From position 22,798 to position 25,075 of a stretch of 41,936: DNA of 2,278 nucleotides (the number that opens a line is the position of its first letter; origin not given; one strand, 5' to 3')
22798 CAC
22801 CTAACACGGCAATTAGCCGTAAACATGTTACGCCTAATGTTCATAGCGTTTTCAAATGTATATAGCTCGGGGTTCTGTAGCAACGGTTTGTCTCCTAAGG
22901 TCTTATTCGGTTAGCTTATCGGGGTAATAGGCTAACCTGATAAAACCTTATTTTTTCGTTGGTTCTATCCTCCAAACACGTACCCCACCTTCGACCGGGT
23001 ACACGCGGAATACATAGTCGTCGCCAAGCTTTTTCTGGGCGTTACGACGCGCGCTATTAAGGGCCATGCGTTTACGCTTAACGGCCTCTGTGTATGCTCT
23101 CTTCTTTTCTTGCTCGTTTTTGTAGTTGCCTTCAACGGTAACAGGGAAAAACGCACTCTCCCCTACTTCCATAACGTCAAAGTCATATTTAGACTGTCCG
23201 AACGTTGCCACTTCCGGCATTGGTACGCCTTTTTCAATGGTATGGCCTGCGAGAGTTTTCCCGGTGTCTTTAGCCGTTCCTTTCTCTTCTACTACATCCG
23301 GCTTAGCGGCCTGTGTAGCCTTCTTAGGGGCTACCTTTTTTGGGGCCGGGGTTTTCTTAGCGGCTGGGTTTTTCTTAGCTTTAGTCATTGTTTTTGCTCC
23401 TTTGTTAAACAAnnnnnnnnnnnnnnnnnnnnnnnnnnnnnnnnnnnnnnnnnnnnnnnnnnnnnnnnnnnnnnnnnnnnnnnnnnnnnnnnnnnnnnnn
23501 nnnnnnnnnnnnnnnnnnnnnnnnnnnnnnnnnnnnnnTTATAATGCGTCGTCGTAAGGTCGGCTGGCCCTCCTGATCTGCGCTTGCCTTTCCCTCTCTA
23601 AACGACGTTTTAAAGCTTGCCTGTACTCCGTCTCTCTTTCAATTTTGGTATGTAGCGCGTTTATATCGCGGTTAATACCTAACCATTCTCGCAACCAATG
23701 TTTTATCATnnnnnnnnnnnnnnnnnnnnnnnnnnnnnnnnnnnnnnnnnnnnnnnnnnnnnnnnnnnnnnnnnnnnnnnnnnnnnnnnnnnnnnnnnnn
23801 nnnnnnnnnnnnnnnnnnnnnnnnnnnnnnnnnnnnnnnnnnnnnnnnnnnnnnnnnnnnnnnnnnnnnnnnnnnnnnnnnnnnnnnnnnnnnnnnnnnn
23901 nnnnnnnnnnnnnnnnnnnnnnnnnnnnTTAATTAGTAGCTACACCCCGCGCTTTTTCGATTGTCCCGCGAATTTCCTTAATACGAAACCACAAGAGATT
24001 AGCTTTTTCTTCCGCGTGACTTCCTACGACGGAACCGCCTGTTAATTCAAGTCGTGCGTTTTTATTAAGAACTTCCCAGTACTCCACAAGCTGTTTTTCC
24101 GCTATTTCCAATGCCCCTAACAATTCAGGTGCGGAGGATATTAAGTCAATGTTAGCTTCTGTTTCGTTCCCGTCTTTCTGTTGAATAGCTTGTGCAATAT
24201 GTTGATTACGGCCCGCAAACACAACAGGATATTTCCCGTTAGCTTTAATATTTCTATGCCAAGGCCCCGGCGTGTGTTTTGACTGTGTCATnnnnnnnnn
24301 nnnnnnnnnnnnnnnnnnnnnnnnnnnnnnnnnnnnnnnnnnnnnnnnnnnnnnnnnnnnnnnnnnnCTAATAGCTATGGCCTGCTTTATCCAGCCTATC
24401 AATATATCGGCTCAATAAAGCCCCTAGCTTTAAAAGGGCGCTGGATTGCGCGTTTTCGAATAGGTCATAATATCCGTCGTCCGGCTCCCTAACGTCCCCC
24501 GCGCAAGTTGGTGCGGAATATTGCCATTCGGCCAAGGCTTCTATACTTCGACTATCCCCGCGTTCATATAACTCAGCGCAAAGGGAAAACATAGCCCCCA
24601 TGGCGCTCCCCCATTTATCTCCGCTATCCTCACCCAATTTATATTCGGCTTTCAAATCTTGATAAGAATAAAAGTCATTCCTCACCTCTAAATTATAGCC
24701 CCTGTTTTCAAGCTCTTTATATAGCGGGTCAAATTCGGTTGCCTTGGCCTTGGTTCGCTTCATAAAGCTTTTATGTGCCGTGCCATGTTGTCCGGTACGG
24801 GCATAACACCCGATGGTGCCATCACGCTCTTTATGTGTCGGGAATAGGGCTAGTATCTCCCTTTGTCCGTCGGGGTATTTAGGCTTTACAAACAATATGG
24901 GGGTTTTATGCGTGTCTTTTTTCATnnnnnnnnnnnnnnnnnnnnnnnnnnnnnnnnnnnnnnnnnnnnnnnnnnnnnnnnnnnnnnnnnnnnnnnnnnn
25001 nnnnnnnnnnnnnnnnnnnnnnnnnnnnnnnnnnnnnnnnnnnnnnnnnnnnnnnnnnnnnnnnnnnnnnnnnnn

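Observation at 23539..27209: Promoter-to-terminator early operon of seven ORFans: candidate host-takeover / anti-defence island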

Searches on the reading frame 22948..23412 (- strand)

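Call 8: search_protein_families(library=pfam, proteins=[window:22948-23412:-], max_evalue=1)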
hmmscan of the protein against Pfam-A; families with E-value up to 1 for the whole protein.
window:22948-23412:- (154 aa): 2 families
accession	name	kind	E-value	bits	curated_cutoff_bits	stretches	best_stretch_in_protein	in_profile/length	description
PF23978.1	DUF7303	-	4.3e-07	30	27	1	32-149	61-194/195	Family of unknown function (DUF7303)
PF24582.1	DUF7609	-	0.017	15.9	27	1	82-134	11-62/85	Domain of unknown function (DUF7609)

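Call 9: search_protein_families(library=phrogs, proteins=[window:22948-23412:-], max_evalue=0.1)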
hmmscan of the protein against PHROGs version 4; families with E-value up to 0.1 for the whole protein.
window:22948-23412:- (154 aa): 3 families
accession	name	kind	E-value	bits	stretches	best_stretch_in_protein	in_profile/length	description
phrog_7597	-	unknown function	4e-06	27.7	1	36-150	67-193/193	-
phrog_35691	-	unknown function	0.033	15.1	1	5-53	55-103/230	-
phrog_3031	-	unknown function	0.038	15.5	1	18-46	2-31/111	-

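Call 15: search_protein_families(library=ncbifam, proteins=[window:22948-23412:-], max_evalue=1)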
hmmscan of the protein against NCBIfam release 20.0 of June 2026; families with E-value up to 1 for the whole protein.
window:22948-23412:- (154 aa): 2 families
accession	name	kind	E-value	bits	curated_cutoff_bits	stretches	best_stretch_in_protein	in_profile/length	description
NF040996.1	MamX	equivalog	0.024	14.1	400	1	6-70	66-130/264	magnetosome protein MamX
NF004512.0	PRK05853.1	equivalog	0.27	11.1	215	1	90-126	5-41/168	hypothetical protein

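Call 78: search_protein_families(library=padloc, proteins=[window:22948-23412:-], max_evalue=0.1)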
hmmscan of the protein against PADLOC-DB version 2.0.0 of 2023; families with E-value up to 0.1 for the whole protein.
window:22948-23412:- (154 aa): 0 families

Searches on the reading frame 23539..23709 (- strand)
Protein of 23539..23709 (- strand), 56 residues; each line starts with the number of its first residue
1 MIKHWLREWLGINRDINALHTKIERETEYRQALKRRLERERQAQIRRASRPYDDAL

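Call 8: search_protein_families(library=pfam, proteins=[window:23539-23709:-], max_evalue=1)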
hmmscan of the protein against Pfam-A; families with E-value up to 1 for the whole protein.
window:23539-23709:- (56 aa): 2 families
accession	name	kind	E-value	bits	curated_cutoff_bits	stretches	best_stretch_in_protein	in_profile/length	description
PF05859.17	Mis12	-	0.081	13.1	25.7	1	13-44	118-149/231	Mis12 protein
PF12548.13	DUF3740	-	0.12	13.2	25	1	4-43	106-145/147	Sulfatase protein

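Call 9: search_protein_families(library=phrogs, proteins=[window:23539-23709:-], max_evalue=0.1)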
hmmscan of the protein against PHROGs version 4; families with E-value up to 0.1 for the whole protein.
window:23539-23709:- (56 aa): 1 family
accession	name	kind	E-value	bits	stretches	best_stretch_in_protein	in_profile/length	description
phrog_3534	-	unknown function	0.02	15.9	1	3-42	74-113/117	-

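Call 15: search_protein_families(library=ncbifam, proteins=[window:23539-23709:-], max_evalue=1)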
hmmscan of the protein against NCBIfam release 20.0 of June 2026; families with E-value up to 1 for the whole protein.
window:23539-23709:- (56 aa): 2 families
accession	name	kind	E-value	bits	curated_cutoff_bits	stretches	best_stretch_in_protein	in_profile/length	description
NF001909.0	PRK00676.1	equivalog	0.13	11.3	478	1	2-51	283-333/338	glutamyl-tRNA reductase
NF038348.1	T2SS_HK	subfamily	0.36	9.2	450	1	4-46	264-306/574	histidine kinase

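Call 78: search_protein_families(library=padloc, proteins=[window:23539-23709:-], max_evalue=0.1)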
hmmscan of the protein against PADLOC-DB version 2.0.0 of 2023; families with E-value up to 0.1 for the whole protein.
window:23539-23709:- (56 aa): 0 families

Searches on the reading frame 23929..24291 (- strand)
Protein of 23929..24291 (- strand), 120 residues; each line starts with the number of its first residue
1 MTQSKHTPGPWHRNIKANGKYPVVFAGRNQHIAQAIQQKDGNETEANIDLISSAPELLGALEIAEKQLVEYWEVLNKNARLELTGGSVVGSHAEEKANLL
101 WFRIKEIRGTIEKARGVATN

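Call 8: search_protein_families(library=pfam, proteins=[window:23929-24291:-], max_evalue=1)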
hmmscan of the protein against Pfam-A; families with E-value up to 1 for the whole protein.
window:23929-24291:- (120 aa): 0 families

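Call 9: search_protein_families(library=phrogs, proteins=[window:23929-24291:-], max_evalue=0.1)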
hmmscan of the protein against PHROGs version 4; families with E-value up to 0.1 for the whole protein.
window:23929-24291:- (120 aa): 2 families
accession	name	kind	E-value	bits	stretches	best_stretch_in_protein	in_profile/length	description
phrog_1273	-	unknown function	4.7e-15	56.8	1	1-116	3-99/103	-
phrog_17194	-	unknown function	0.074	14.4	0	28-73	49-96/123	-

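Call 15: search_protein_families(library=ncbifam, proteins=[window:23929-24291:-], max_evalue=1)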
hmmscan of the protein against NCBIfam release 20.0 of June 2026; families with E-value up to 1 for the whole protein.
window:23929-24291:- (120 aa): 1 family
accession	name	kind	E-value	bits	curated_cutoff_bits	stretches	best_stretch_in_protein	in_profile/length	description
NF043052.1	DodecBact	equivalog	0.023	14.9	75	1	97-114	34-51/67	dodecin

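Call 78: search_protein_families(library=padloc, proteins=[window:23929-24291:-], max_evalue=0.1)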
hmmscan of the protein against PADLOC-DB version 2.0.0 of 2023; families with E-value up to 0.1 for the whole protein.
window:23929-24291:- (120 aa): 0 families

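Call 122: search_solved_structures(query=window:23929-24291:-, max_evalue=1)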
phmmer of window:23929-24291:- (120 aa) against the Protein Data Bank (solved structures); distinct sequences matched with E-value up to 1: 4.
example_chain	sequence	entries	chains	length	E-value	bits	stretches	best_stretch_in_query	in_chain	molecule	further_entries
2qv6_A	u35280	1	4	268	0.084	16.4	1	63-111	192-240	GTP cyclohydrolase III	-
2v18_A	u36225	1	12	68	0.52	13.9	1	96-114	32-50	DODECIN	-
2cz8_A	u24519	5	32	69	0.53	13.8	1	96-114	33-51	tt0972 protein | HYPOTHETICAL PROTEIN TTHA1431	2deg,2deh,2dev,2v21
2ux9_A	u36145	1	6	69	0.58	13.7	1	96-114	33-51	DODECIN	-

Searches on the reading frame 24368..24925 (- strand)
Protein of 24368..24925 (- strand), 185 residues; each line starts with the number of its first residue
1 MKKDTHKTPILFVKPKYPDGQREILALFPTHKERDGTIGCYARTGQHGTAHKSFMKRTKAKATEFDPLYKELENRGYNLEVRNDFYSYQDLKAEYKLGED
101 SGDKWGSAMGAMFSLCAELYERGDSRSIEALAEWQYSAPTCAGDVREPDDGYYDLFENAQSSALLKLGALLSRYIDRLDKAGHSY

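Call 8: search_protein_families(library=pfam, proteins=[window:24368-24925:-], max_evalue=1)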
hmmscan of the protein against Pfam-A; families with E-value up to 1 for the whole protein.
window:24368-24925:- (185 aa): 0 families

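Call 9: search_protein_families(library=phrogs, proteins=[window:24368-24925:-], max_evalue=0.1)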
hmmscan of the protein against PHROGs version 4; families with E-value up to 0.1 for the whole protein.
window:24368-24925:- (185 aa): 1 family
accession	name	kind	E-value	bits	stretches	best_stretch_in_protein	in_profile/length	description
phrog_31649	-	unknown function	0.045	14.6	0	162-185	104-127/129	-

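Call 15: search_protein_families(library=ncbifam, proteins=[window:24368-24925:-], max_evalue=1)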
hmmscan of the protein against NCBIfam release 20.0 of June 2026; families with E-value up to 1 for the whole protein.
window:24368-24925:- (185 aa): 0 families

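Call 23: search_solved_structures(query=window:24368-24925:-, max_evalue=1)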
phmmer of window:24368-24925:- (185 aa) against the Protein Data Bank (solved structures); distinct sequences matched with E-value up to 1: 1.
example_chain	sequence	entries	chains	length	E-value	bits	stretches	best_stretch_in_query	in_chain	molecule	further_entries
2vq2_A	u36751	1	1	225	0.9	12.7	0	40-74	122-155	PUTATIVE FIMBRIAL BIOGENESIS AND TWITCHING MOTILITY PROTEIN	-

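Call 53: find_homologous_proteins(query=window:24368-24925:-, max_evalue=0.001)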
Query window:24368-24925:- (185 aa): 2 proteins with E <= 0.001 among 33 candidates.
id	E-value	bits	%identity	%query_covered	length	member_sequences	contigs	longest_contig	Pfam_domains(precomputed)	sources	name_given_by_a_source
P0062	2.0e-122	424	100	100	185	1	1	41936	-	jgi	jgi:hypothetical protein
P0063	1.9e-53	199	55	100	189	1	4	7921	-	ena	-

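Call 55: find_encoding_contigs(protein=P0063, flank=8000, max_places=4)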
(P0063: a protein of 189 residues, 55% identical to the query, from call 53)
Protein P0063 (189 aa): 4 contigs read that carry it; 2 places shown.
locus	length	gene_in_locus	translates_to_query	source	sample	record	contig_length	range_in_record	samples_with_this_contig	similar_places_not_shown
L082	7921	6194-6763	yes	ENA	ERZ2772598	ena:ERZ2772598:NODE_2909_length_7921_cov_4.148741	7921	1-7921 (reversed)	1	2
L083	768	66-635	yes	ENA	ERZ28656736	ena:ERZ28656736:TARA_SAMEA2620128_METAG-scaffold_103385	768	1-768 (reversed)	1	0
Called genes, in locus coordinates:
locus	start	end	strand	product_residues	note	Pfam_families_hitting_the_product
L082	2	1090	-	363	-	?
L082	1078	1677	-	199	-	PF03592:Terminase_2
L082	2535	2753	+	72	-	-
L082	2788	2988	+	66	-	-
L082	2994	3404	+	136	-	-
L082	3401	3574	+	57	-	-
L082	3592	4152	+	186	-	PF13497:DUF4121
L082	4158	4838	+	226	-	-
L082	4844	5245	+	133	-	-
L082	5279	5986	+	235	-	-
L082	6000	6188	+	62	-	-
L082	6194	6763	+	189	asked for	-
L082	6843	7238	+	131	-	-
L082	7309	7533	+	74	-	-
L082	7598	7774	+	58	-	-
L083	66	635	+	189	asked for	-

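Call 78: search_protein_families(library=padloc, proteins=[window:24368-24925:-], max_evalue=0.1)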
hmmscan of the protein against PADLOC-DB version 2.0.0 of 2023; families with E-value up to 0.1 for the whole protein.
window:24368-24925:- (185 aa): 0 families
